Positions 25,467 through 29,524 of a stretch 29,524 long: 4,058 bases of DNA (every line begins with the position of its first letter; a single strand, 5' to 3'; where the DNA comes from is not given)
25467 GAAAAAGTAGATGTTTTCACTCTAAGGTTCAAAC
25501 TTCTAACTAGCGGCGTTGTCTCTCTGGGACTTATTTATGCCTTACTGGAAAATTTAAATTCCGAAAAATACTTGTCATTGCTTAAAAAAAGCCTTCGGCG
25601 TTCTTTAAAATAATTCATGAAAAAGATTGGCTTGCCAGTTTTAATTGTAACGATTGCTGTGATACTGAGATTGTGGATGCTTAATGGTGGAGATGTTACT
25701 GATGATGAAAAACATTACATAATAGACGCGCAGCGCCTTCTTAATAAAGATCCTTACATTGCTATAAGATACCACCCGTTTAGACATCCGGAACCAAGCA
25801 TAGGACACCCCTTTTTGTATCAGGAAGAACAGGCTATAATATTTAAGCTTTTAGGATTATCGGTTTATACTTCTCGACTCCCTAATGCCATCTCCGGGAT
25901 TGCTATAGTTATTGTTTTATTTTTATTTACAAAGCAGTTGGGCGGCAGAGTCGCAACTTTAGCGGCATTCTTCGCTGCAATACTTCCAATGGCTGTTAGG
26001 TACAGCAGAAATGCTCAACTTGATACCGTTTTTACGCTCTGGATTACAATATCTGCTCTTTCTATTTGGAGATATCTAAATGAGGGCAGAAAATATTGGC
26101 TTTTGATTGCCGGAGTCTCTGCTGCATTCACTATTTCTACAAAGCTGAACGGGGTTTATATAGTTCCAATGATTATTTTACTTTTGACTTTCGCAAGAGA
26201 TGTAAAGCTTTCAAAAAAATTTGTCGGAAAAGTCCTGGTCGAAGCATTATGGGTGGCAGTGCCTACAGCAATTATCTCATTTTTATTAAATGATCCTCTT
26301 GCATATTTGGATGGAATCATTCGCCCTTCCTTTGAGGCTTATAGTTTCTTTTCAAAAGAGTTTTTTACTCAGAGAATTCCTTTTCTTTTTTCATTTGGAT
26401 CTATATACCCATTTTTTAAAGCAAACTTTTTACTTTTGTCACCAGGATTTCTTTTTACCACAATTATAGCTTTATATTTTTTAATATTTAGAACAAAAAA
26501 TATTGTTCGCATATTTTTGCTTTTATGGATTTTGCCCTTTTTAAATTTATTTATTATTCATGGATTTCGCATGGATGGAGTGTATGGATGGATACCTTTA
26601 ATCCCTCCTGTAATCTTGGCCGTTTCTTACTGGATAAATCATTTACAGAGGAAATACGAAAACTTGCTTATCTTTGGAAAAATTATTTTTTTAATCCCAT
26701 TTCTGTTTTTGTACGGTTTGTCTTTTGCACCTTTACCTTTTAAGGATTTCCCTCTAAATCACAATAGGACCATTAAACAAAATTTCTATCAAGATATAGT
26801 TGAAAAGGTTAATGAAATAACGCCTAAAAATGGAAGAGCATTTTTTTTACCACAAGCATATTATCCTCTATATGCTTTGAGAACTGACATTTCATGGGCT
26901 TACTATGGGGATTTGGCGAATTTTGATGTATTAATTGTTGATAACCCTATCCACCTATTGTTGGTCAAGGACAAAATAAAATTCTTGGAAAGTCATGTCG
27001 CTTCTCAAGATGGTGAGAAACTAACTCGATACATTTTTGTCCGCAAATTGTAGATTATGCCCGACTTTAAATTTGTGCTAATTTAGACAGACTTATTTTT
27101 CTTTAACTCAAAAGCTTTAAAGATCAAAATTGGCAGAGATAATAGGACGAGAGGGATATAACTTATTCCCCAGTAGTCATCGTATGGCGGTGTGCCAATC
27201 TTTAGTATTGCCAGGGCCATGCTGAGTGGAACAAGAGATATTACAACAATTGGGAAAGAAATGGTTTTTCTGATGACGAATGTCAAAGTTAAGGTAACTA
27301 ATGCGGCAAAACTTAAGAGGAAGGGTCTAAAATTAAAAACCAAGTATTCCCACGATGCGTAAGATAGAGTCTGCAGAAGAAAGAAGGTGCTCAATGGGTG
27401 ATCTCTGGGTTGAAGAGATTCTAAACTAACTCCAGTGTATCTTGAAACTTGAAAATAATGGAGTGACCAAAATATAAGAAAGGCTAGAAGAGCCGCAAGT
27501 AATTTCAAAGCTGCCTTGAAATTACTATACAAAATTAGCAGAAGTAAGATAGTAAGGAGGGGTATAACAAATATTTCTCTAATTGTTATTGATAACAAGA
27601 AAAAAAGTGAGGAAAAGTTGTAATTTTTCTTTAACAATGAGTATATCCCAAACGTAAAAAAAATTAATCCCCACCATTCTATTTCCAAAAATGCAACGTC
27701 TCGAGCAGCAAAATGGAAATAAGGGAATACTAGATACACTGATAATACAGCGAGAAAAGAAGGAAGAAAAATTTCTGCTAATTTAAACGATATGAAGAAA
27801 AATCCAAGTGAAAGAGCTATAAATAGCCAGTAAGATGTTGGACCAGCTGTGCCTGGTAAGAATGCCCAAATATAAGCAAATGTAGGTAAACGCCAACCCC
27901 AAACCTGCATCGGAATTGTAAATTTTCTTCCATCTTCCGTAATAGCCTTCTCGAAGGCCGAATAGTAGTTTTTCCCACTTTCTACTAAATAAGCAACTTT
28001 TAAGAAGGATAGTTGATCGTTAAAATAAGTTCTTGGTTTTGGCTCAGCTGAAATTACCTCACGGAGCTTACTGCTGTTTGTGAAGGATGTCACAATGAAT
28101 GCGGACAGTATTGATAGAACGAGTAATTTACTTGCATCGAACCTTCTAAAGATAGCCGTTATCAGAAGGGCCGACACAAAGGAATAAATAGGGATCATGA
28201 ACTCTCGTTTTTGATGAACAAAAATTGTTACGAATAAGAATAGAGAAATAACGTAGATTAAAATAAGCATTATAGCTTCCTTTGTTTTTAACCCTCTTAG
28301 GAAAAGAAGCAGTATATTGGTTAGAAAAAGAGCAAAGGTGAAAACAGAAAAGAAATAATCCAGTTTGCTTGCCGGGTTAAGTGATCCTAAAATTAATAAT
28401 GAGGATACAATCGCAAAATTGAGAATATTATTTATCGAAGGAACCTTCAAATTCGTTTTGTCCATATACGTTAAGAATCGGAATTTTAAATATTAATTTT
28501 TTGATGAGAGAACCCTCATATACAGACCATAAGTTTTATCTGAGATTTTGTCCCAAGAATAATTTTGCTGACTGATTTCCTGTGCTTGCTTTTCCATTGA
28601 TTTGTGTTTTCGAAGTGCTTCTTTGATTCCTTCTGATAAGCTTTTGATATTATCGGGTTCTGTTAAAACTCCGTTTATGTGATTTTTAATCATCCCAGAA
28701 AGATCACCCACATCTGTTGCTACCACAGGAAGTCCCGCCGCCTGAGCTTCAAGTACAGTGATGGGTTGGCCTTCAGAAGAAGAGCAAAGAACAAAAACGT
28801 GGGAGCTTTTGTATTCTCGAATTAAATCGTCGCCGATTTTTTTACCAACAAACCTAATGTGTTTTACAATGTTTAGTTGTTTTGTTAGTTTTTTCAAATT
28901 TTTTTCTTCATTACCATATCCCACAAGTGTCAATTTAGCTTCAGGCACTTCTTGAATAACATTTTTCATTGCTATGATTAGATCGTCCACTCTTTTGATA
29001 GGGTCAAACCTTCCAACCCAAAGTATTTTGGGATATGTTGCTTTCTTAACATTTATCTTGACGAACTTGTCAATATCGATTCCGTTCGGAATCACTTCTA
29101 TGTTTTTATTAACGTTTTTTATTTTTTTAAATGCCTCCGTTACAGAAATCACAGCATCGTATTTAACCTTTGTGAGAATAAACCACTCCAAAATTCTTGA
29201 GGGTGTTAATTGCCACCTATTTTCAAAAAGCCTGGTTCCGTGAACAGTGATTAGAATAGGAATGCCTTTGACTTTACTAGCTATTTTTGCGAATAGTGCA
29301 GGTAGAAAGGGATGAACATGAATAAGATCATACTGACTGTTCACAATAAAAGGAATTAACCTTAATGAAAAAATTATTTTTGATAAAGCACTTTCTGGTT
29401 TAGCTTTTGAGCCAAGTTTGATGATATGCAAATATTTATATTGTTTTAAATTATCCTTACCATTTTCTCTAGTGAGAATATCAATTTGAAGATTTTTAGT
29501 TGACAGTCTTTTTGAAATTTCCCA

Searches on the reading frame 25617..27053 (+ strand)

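Call 10: search_protein_families(library=pfam, proteins=[window:25617-27053:+], max_evalue=0.001)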
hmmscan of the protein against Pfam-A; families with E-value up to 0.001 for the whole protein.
window:25617-27053:+ (478 aa): 2 families
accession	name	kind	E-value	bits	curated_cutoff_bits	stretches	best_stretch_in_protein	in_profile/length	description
PF13231.12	PMT_2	-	1.9e-15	57.9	26.1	1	64-218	2-158/160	Dolichyl-phosphate-mannose-protein mannosyltransferase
PF02366.24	PMT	-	4.7e-13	49.7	22.7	1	68-192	66-198/245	Dolichyl-phosphate-mannose-protein mannosyltransferase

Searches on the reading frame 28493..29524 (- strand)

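Call 11: search_protein_families(library=ncbifam, proteins=[window:28493-29524:-], max_evalue=0.00001)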
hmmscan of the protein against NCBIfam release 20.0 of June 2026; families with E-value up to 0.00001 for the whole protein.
window:28493-29524:- (343 aa): 36 families (the best 25 are shown)
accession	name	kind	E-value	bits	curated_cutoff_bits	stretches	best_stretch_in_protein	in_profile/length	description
TIGR03999.1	thiol_BshA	equivalog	1.2e-34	119.9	273.7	1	2-339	20-374/375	N-acetyl-alpha-D-glucosaminyl L-malate synthase BshA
TIGR03088.1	stp2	hypoth_equivalog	1.1e-30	106.9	409.05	1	55-339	72-374/374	TIGR03088 family PEP-CTERM/XrtA system glycosyltransferase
NF041876.1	EPS_EpsE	equivalog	3.7e-28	98.9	400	1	51-315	100-370/389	exopolysaccharide biosynthesis GT4 family glycosyltransferase EpsE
NF047684.1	TeichurnBiosyTuaC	equivalog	1.4e-26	93.4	550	1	64-328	108-379/391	teichuronic acid biosynthesis protein TuaC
NF047880.1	glyco_SdgA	exception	1.5e-24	86.4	800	1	79-328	229-480/488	serine-aspartate repeat adhesin O-glycosyltransferase SdgA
NF038011.1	PelF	equivalog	3e-24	85.9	100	1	140-280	280-423/489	GT4 family glycosyltransferase PelF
TIGR03449.1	mycothiol_MshA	equivalog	7.6e-24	84.4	462.5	1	3-339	30-404/406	D-inositol-3-phosphate glycosyltransferase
TIGR04063.1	stp3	hypoth_equivalog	1.9e-23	83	442.05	1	24-338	53-395/397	TIGR04063 family PEP-CTERM/XrtA system glycosyltransferase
NF047881.1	glyco_SdgB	exception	1.3e-22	80.1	800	1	119-330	272-488/496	serine-aspartate repeat adhesin O-glycosyltransferase SdgB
TIGR02149.1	glgA_Coryne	subfamily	4.6e-22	78.7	302.4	1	9-339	30-391/391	glycogen synthase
NF007396.0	PRK09922.1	equivalog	1.1e-21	77.1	385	1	139-317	157-337/361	lipopolysaccharide 1,6-galactosyltransferase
NF038255.1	exopoly_VpsD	equivalog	3.6e-20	72.2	300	1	53-339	90-380/381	VpsD family glycosyltransferase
TIGR04157.1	glyco_rSAM_CFB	subfamily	4.9e-20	71.9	400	1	140-330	193-401/406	TIGR04157 family glycosyltransferase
NF038295.1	EPS_HpsP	equivalog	8.2e-19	67.9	550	1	51-338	77-387/388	hormogonium polysaccharide biosynthesis glycosyltransferase HpsP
TIGR02918.1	TIGR02918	equivalog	9.9e-19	67.4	574.6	1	112-320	271-473/500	accessory Sec system glycosyltransferase GtfA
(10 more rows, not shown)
